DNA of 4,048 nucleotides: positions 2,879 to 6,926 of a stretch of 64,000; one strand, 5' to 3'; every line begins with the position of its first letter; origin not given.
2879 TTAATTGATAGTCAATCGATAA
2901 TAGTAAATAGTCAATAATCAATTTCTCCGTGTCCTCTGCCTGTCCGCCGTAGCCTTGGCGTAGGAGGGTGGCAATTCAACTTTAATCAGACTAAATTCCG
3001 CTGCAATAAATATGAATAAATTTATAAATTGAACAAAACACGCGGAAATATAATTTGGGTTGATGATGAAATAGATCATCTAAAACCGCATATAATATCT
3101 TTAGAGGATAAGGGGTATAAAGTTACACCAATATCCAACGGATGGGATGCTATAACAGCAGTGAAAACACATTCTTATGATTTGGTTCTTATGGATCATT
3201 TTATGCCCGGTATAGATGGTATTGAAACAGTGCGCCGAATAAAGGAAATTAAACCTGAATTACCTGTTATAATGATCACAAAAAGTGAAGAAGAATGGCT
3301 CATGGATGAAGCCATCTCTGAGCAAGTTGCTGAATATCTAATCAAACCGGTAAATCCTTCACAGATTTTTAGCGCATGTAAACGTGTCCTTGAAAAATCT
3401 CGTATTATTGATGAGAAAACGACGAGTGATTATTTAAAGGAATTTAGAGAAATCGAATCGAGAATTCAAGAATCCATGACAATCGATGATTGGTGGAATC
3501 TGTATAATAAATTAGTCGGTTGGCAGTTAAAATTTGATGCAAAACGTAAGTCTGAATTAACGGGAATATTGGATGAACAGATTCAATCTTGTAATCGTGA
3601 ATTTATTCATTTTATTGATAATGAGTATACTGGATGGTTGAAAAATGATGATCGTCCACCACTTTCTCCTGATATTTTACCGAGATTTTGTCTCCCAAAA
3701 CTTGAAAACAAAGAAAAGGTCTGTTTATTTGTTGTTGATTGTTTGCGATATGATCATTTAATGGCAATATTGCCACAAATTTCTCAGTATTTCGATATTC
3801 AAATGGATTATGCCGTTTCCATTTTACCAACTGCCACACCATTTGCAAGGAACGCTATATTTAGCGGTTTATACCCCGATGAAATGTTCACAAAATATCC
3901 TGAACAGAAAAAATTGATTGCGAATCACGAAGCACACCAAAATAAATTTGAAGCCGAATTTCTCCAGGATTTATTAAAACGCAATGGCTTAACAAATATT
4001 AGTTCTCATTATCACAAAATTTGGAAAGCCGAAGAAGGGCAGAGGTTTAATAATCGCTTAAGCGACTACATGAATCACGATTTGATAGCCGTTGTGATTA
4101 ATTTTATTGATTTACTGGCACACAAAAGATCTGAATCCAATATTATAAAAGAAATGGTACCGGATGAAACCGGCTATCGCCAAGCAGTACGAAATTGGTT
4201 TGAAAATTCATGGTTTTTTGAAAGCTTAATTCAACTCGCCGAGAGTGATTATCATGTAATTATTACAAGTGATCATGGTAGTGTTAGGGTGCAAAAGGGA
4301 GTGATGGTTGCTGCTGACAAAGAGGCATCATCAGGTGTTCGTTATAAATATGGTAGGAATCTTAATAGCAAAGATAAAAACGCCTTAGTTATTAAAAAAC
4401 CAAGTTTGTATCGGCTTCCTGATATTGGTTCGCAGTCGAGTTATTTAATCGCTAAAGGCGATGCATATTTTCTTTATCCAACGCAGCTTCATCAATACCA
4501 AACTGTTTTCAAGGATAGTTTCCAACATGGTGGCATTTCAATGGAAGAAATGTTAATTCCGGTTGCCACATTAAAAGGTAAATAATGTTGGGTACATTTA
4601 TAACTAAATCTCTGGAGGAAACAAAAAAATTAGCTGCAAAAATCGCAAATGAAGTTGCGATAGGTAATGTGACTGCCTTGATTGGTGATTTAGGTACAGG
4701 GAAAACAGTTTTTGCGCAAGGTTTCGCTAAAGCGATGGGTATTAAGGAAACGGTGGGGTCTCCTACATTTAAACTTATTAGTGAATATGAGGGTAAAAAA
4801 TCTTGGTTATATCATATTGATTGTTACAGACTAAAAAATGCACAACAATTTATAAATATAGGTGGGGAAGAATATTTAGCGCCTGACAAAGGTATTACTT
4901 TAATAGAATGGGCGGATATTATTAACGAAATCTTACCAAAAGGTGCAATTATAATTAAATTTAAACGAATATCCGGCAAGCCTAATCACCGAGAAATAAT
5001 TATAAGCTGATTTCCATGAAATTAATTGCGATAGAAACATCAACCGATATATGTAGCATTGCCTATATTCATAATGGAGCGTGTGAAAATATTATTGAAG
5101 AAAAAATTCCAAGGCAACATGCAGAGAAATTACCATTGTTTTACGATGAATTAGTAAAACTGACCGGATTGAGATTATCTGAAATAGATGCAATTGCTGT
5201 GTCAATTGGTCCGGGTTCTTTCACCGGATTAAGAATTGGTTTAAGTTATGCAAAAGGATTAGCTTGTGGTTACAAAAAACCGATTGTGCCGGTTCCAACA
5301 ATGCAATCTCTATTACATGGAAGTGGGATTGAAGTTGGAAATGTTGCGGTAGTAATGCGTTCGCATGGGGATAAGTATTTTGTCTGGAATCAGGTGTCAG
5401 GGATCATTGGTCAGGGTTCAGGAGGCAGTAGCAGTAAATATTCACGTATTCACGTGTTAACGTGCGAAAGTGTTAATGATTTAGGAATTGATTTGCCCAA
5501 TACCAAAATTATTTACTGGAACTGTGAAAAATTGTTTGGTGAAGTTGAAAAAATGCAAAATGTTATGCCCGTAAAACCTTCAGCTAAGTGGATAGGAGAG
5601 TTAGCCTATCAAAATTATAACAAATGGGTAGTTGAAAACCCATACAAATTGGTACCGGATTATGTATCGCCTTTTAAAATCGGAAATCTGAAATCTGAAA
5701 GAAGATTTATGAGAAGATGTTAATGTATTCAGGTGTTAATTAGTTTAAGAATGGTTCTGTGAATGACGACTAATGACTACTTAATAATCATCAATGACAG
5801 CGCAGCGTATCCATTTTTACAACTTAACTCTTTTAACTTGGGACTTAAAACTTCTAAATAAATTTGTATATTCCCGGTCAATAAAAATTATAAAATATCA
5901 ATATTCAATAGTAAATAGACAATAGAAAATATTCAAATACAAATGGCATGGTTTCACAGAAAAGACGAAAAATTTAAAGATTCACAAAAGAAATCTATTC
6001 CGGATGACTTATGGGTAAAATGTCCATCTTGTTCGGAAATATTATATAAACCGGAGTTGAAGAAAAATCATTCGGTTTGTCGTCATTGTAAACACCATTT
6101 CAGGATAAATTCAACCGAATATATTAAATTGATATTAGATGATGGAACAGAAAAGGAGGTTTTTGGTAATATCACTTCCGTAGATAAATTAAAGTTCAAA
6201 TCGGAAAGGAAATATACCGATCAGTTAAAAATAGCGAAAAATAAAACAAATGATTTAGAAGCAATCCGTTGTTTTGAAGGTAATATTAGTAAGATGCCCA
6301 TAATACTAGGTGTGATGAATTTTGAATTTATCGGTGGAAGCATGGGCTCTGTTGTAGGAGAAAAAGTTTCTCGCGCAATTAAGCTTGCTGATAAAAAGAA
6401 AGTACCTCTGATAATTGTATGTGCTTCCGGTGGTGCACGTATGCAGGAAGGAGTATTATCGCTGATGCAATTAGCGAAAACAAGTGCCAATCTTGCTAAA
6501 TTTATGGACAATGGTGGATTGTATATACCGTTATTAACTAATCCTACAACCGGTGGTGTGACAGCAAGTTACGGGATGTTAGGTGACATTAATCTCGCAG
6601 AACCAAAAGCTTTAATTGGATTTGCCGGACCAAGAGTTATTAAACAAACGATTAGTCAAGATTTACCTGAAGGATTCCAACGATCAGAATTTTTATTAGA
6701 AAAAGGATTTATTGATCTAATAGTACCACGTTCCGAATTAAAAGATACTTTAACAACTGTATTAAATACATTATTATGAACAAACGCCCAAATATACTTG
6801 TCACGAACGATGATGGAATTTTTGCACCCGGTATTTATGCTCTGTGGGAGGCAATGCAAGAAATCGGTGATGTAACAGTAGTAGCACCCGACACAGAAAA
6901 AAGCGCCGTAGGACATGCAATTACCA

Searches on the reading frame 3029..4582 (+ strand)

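Call 21: search_protein_families(library=ncbifam, proteins=[window:3029-4582:+])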
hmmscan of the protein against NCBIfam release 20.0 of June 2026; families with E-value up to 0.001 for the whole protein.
window:3029-4582:+ (518 aa): 94 families (the best 25 are shown)
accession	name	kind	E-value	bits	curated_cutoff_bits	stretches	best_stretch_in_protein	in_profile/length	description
NF052313.1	T9SS_RR_PorX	equivalog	4.5e-191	636.1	300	1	7-518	2-513/513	T9SS response regulator signal transducer PorX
NF033449.0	BREX_PglZ_3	exception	2.9e-27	95.2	250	1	100-513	247-639/642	BREX-3 system phosphatase PglZ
NF047793.1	ResRegPgtA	equivalog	5e-17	61.8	650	1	3-125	3-125/414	two-component system response regulator PgtA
NF007689.0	PRK10365.1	equivalog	1.9e-16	59.9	760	1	2-134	2-134/441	sigma-54-dependent response regulator transcription factor ZraR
NF046022.1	RespRegCpdRBruc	equivalog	1.4e-14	54.1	180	1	23-121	19-117/120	cell cycle two-component system response regulator CpdR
NF041367.1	CheY_Halo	equivalog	1.6e-14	54.2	200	1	26-120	19-113/114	chemotaxis protein CheY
NF045505.1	RR_RssB_Pseudo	equivalog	1.8e-14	53.6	700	1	8-150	8-149/394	two-component system response regulator RssB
NF007135.0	PRK09581.1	equivalog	1.9e-14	53.4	474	1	7-130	4-129/457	PleD family two-component system response regulator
NF041733.1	resp_reg_CseB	equivalog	7.1e-14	51.7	350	1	12-133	7-127/228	two-component system response regulator CseB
NF033117.2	vanR_ACDEGLN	exception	7.5e-14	51.8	350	1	8-133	1-125/226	VanR-ABDEGLN family response regulator transcription factor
NF007018.1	PRK09483.1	equivalog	1.1e-13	51.3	280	1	26-129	23-127/217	UvrY/SirA/GacA family response regulator transcription factor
NF007982.1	PRK10710.1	equivalog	1.2e-13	51.1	380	1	6-132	8-133/235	envelope stress response regulator BaeR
TIGR02154.1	PhoB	equivalog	1.6e-13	50.5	296.2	1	7-129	4-128/226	phosphate regulon transcriptional regulator PhoB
NF008318.0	PRK11107.1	equivalog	1.7e-13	49.6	890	1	7-139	669-803/920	two-component sensor histidine kinase BarA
NF033120.0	vanR_FM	exception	2.3e-13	50.3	460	1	8-125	6-122/231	vancomycin resistance response regulator transcription factor, VanR-F/VanR-M family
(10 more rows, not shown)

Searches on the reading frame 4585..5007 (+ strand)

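Call 21: search_protein_families(library=ncbifam, proteins=[window:4585-5007:+])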
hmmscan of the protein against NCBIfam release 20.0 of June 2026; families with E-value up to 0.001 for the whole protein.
window:4585-5007:+ (141 aa): 2 families
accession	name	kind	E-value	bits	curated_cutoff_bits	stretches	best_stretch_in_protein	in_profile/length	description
TIGR00150.1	T6A_YjeE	equivalog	4.7e-34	117.1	60.1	1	9-130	4-124/135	tRNA (adenosine(37)-N6)-threonylcarbamoyltransferase complex ATPase subunit type 1 TsaE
NF007931.0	PRK10646.1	equivalog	6e-21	75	246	1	13-126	14-126/153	tRNA (adenosine(37)-N6)-threonylcarbamoyltransferase complex ATPase subunit type 1 TsaE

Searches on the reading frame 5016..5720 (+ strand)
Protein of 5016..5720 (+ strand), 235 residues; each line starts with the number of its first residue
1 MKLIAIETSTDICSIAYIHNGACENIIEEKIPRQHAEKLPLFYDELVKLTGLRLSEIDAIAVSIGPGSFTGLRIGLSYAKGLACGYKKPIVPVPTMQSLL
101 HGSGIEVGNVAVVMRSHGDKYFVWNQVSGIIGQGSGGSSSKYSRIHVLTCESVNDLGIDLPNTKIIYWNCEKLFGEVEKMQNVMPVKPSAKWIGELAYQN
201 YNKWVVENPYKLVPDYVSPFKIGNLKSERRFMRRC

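Call 21: search_protein_families(library=ncbifam, proteins=[window:5016-5720:+])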
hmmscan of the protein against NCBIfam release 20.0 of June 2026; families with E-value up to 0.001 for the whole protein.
window:5016-5720:+ (235 aa): 5 families
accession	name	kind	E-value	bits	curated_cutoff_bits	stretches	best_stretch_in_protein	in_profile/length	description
TIGR03725.1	T6A_YeaZ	equivalog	1.8e-32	113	69.3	1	4-217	2-211/212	tRNA (adenosine(37)-N6)-threonylcarbamoyltransferase complex dimerization subunit type 1 TsaB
TIGR00329.1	gcp_kae1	subfamily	2.9e-12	46.5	207.8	1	25-98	38-111/305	tRNA (adenosine(37)-N6)-threonylcarbamoyltransferase complex transferase subunit TsaD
TIGR03723.1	T6A_TsaD_YgjD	equivalog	3.5e-12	46.1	296.1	1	26-101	40-115/314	tRNA (adenosine(37)-N6)-threonylcarbamoyltransferase complex transferase subunit TsaD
TIGR03722.2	arch_KAE1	equivalog_domain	1.7e-08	34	375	1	30-94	41-105/323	KEOPS complex N(6)-L-threonylcarbamoyladenine synthase Kae1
NF007174.0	PRK09605.1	equivalog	5.9e-05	21.7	447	1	33-96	46-109/535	bifunctional N(6)-L-threonylcarbamoyladenine synthase/serine/threonine protein kinase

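Call 25: find_homologous_proteins(query=window:5016-5720:+, max_evalue=1e-10)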
Query window:5016-5720:+ (235 aa): 5650 proteins with E <= 1e-10 among 8000 candidates; the best 120 are listed.
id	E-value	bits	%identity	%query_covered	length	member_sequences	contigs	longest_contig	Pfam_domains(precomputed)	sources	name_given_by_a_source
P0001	2.4e-141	487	95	97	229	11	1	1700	PF00814.32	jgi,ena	-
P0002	1.2e-103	363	71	97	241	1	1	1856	PF00814.32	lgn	-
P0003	5.9e-101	355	70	97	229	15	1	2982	PF00814.32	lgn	-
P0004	1.5e-100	353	70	97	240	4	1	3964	PF00814.32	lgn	-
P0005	1.2e-99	350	72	95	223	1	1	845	PF00814.32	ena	-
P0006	2.2e-97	343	72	95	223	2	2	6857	PF00814.32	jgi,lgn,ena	-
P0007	4.6e-97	342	69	95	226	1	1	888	PF00814.32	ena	-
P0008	3.3e-87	310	67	95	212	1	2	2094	PF00814.32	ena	-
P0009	1.4e-86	308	68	95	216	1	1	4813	PF00814.32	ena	-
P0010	2.3e-86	307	66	97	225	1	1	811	PF00814.32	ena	-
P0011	4.0e-85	303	66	95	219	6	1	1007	PF00814.32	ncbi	-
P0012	6.9e-85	302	64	95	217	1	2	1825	PF00814.32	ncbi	-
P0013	1.1e-84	301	64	95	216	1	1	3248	PF00814.32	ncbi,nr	ncbi:MAG: tRNA (adenosine(37)-N6)-threonylcarbamoyltransferase complex dimerization subunit type 1 T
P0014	4.1e-84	300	65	95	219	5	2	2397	PF00814.32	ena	-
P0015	2.0e-83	297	64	96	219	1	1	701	PF00814.32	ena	-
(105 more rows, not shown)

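Call 27: find_encoding_contigs(protein=P0001, flank=4000, max_places=3)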
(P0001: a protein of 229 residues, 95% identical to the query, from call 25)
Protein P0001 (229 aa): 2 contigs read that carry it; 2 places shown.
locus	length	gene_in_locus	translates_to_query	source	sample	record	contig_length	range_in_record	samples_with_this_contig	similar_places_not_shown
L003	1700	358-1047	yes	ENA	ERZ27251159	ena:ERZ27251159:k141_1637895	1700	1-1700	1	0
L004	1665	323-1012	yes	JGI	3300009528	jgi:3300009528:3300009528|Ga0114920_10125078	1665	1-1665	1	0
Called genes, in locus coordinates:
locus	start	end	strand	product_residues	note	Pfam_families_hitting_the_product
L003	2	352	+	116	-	?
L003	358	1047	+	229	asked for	PF00814:TsaD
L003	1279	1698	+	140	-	?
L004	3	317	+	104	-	?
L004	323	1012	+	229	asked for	PF00814:TsaD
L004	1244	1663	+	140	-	?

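Call 28: find_encoding_contigs(protein=P0004, flank=4000, max_places=3)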
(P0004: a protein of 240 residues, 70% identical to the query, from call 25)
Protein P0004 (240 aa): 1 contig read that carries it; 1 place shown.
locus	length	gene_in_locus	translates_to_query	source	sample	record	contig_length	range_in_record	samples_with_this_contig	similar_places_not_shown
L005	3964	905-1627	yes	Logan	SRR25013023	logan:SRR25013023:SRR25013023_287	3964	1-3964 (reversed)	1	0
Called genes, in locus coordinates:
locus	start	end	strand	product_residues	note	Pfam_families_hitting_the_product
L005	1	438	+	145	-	?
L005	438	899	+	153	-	PF02367:TsaE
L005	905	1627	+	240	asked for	PF00814:TsaD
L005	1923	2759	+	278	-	PF17848:Zn_ribbon_ACC, PF01039:Carboxyl_trans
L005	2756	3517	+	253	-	PF01975:SurE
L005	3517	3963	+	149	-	?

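Call 29: find_encoding_contigs(protein=P0003, flank=4000, max_places=3)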
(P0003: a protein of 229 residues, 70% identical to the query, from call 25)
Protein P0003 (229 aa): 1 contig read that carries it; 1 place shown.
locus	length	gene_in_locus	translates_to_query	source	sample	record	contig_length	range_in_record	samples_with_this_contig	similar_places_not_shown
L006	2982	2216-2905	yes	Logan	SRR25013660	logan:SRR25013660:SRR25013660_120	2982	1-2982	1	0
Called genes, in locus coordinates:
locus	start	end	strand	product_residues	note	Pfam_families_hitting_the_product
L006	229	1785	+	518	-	PF00072:Response_reg, PF08665:PglZ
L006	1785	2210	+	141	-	PF02367:TsaE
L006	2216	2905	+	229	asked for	PF00814:TsaD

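Call 32: find_related_loci(query=window:5016-5720:+, collection=genome_contigs, flank=10000)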
Query window:5016-5720:+ (235 aa) in genome_contigs; peptide patterns used: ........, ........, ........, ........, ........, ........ (x = any residue, [..] = any of these).
69 stretches matched a pattern; 5 encode a relative of the query (tblastn E <= 1e-3); 5 distinct loci.
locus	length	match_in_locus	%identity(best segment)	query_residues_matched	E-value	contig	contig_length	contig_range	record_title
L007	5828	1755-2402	63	1-223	2e-87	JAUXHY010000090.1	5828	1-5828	MAG: bacterium isolate CSMAG_2967 CSMAG_2967_k119_899572_length_5828_cov_6.0000, whole genome shotgun sequence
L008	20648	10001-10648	60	1-223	6e-84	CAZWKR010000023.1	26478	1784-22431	MAG TPA_asm: uncultured bacterium isolate SRP167671_co2_138 genome assembly, contig: NODE_2440_length_26478_cov_26.63721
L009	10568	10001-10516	59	1-179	3e-64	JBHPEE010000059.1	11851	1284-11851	Candidatus Neomarinimicrobiota bacterium isolate SAG AM-311-E08 NODE_59_length_11851_cov_26.008901, whole genome shotgun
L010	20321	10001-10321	31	3-93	5e-10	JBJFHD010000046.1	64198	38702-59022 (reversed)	MAG: Erysipelotrichaceae bacterium isolate PUUB17_bin.025 NODE_301_length_64198_cov_7.124425, whole genome shotgun seque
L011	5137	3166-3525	25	3-108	4e-6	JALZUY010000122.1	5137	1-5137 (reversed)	MAG: Nonlabens sp. isolate g2_MAG_00013 g2_MAG_00013_000000000122, whole genome shotgun sequence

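Call 75: predict_structure(alignment_id=A3)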
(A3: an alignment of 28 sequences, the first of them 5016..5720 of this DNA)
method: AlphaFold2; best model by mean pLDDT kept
length: 235 residues; sequences in the alignment: 28
mean_pLDDT: 83.2   pTM: 0.82
mean pLDDT of the five models: 83.2, 83.3, 82.0, 81.4, 80.8
residues with pLDDT >= 90: 125; 70-90: 72; 50-70: 15; < 50: 23
segments of 3 or more residues with pLDDT < 50: 128-140, 226-235
pLDDT, mean of each block of 10 residues (from residue 1): 94 96 96 87 96 94 78 88 94 94 88 87 69 34 77 86 91 76 91 98 94 77 51 38
secondary structure, 60 per line:
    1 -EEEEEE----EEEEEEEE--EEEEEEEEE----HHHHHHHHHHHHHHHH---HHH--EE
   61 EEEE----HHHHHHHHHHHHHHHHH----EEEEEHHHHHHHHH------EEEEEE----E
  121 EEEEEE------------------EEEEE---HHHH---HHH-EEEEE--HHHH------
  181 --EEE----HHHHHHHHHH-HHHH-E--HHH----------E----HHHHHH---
elements in order: E2-7 E12-19 E22-30 H35-50 E59-64 H69-85 E90-94 H95-103 E110-115 E120-126 E145-149 H153-156 E164-168 H171-174 E183-185 H190-199 H201-204 H227-232

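Call 99: list_cluster_members(proteins=[window:5016-5720:+, window:12809-13504:+])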
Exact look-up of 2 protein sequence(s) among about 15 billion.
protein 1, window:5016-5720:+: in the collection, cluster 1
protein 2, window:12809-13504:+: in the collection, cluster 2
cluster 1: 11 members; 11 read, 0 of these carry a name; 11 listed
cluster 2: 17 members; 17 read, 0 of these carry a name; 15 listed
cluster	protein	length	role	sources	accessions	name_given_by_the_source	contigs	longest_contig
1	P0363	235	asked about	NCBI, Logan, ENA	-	-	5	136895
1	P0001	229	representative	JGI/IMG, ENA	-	-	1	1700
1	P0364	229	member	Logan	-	-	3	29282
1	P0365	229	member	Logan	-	-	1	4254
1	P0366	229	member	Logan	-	-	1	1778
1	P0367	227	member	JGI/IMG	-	-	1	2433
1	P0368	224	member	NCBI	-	-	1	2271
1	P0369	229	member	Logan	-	-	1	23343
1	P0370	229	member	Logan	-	-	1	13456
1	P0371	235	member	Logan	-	-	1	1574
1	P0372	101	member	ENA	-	-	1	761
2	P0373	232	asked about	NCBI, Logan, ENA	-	-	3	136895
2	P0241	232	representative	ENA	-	-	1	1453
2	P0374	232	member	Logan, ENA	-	-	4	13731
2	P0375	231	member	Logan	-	-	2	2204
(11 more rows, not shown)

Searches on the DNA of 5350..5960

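Call 82: search_rna_families(source=window, start=5350, end=5960, threshold=evalue, max_evalue=1)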
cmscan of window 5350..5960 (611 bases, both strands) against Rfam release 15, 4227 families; matches with E-value up to 1: 0.
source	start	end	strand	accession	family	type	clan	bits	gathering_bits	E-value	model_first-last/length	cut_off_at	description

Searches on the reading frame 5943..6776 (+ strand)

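Call 21: search_protein_families(library=ncbifam, proteins=[window:5943-6776:+])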
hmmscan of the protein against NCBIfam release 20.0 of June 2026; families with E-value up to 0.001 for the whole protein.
window:5943-6776:+ (278 aa): 4 families
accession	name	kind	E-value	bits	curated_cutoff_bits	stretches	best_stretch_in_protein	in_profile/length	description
TIGR00515.1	accD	equivalog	2.9e-116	387.8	317.45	1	6-276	6-278/285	acetyl-CoA carboxylase, carboxyltransferase subunit beta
TIGR03133.1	malonate_beta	equivalog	6.8e-11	42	278.15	1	110-236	51-182/274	biotin-independent malonate decarboxylase subunit beta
NF005530.0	PRK07189.1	equivalog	7.4e-10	38.4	228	1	111-236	62-192/303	biotin-independent malonate decarboxylase subunit beta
TIGR01117.1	mmdA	subfamily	1.5e-09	37.2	998.8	1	113-238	77-201/512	methylmalonyl-CoA decarboxylase subunit alpha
